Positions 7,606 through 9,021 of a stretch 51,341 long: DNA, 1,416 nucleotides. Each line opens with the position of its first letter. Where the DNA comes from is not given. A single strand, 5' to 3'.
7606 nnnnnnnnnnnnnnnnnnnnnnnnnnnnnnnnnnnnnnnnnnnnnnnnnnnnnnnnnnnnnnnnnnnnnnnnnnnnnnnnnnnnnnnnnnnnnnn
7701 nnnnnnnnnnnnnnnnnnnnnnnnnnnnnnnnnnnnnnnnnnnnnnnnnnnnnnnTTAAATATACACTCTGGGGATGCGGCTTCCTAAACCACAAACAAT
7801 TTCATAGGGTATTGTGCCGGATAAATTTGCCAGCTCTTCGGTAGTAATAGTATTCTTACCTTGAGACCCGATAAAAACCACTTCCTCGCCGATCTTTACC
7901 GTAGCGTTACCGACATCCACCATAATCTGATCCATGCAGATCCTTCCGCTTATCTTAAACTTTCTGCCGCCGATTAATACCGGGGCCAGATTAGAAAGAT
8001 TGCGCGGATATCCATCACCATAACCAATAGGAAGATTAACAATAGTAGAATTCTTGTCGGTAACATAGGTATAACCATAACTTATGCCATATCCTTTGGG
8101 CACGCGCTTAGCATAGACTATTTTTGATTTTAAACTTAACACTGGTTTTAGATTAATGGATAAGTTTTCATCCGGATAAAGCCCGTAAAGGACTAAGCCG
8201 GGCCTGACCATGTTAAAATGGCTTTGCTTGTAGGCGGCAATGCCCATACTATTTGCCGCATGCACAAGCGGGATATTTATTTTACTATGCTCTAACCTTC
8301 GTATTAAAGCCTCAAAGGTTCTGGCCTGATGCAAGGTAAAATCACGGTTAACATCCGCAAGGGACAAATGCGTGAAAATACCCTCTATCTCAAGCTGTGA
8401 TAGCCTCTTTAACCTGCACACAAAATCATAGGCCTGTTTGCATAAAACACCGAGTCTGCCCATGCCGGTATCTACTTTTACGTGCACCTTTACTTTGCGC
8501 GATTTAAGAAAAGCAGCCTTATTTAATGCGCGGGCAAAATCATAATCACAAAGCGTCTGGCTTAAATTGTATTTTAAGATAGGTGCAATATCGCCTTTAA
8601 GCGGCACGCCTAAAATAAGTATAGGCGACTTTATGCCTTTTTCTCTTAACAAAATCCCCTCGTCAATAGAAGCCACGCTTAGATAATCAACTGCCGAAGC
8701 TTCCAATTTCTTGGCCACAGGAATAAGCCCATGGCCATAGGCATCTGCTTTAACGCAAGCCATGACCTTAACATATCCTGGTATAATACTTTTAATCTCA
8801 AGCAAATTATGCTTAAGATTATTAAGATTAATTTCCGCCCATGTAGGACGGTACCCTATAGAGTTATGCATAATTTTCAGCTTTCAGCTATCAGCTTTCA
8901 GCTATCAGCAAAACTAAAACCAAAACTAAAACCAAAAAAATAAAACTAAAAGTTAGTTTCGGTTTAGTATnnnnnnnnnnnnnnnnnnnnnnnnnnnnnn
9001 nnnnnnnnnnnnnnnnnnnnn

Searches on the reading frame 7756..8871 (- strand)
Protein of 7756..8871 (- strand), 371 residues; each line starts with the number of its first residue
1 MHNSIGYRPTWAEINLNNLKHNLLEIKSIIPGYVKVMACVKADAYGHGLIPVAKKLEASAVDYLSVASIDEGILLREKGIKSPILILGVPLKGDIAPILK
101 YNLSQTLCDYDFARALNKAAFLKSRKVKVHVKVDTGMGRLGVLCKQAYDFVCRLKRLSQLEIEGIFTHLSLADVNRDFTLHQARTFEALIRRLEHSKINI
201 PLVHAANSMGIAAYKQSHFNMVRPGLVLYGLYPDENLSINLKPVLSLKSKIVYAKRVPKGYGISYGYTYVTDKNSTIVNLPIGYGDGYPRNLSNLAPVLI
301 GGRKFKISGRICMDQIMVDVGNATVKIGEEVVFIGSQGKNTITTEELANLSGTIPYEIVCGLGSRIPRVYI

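Call 16: find_related_loci(query=window:7756-8871:-, collection=genome_contigs, flank=10000)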
Query window:7756-8871:- (371 aa) in genome_contigs; peptide patterns used: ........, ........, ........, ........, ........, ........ (x = any residue, [..] = any of these).
600 stretches matched a pattern (row limit reached: there are more); 587 encode a relative of the query (tblastn E <= 1e-3); the best 80 are kept; 80 distinct loci.
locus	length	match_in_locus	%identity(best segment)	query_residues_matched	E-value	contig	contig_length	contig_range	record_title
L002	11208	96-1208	67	1-371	7e-175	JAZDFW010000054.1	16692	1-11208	MAG: Candidatus Omnitrophota bacterium isolate MEGAHIT-group-0.225 k141_11971398, whole genome shotgun sequence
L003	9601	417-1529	68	1-371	1e-172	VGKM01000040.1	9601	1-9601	MAG: Candidatus Omnitrophota bacterium isolate K_DeepCast_150m_m1_084 K_DeepCast_150m_m1_084_Ga0194126_10014747, whole g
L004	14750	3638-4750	67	1-371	2e-172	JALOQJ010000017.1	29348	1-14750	MAG: Candidatus Omnitrophota bacterium isolate Prado152 scaffold_2990, whole genome shotgun sequence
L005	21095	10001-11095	66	7-371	3e-165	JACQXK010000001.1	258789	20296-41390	MAG: Candidatus Omnitrophota bacterium isolate NC_groundwater_1513_Pr4_B-0.1um_40_4 SR1-18-B1_scaffold_87244, whole geno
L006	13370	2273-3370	66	5-370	1e-164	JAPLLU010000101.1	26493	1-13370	MAG: Candidatus Omnitrophota bacterium isolate LacPavin_0920_SED5_MAG_40_17 LacPavin_0920_SED5_scaffold_319330, whole ge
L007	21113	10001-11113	67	1-371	2e-163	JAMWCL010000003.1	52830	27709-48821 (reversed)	MAG: Candidatus Omnitrophota bacterium isolate QZM4_1.bins.77.Tibet NODE_1452_length_52830_cov_3.720832, whole genome sh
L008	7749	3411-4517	65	3-371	8e-163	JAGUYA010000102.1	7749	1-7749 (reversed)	MAG: Candidatus Omnitrophota bacterium isolate DeMMO4_14 c_000000000800, whole genome shotgun sequence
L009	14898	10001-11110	65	2-371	7e-163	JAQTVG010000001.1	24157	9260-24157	MAG: Candidatus Omnitrophota bacterium isolate STB_82 NODE_4556_length_24157_cov_2.943862_Sandtown_B, whole genome shotg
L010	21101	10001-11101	64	5-371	4e-163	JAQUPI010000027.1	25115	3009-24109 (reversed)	MAG: Candidatus Omnitrophota bacterium isolate STD1_220 NODE_4171_length_25115_cov_3.949856_Sandtown_D1, whole genome sh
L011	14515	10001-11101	65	5-371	3e-162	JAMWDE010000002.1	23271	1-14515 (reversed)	MAG: Candidatus Omnitrophota bacterium isolate QZM4_2.bins.442.Tibet NODE_7738_length_23271_cov_0.793510, whole genome s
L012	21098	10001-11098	65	5-370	8e-162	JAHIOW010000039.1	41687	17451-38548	MAG: Candidatus Omnitrophota bacterium isolate KR13_S3.mb.28 KR13_S3.mb.28_k141_328618, whole genome shotgun sequence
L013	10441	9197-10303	67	3-371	8e-162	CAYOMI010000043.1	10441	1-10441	MAG TPA_asm: uncultured Planctomycetales bacterium isolate SRP098346_co1_93 genome assembly, contig: NODE_8166_length_10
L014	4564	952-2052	65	5-371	1e-165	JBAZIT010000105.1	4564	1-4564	MAG: Candidatus Omnitrophota bacterium isolate SO_2017_LW4_101 scaffold_37757_c1_LW137-91_2017, whole genome shotgun seq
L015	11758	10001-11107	64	3-371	1e-160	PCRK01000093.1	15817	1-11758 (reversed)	MAG: Candidatus Omnitrophica bacterium CG23_combo_of_CG06-09_8_20_14_all_41_10 CG23_scaffold_1860_c, whole genome shotgu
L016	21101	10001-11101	63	5-371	2e-160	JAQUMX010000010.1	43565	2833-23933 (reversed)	MAG: Candidatus Omnitrophota bacterium isolate STD1_164 NODE_1673_length_43565_cov_5.258875_Sandtown_D1, whole genome sh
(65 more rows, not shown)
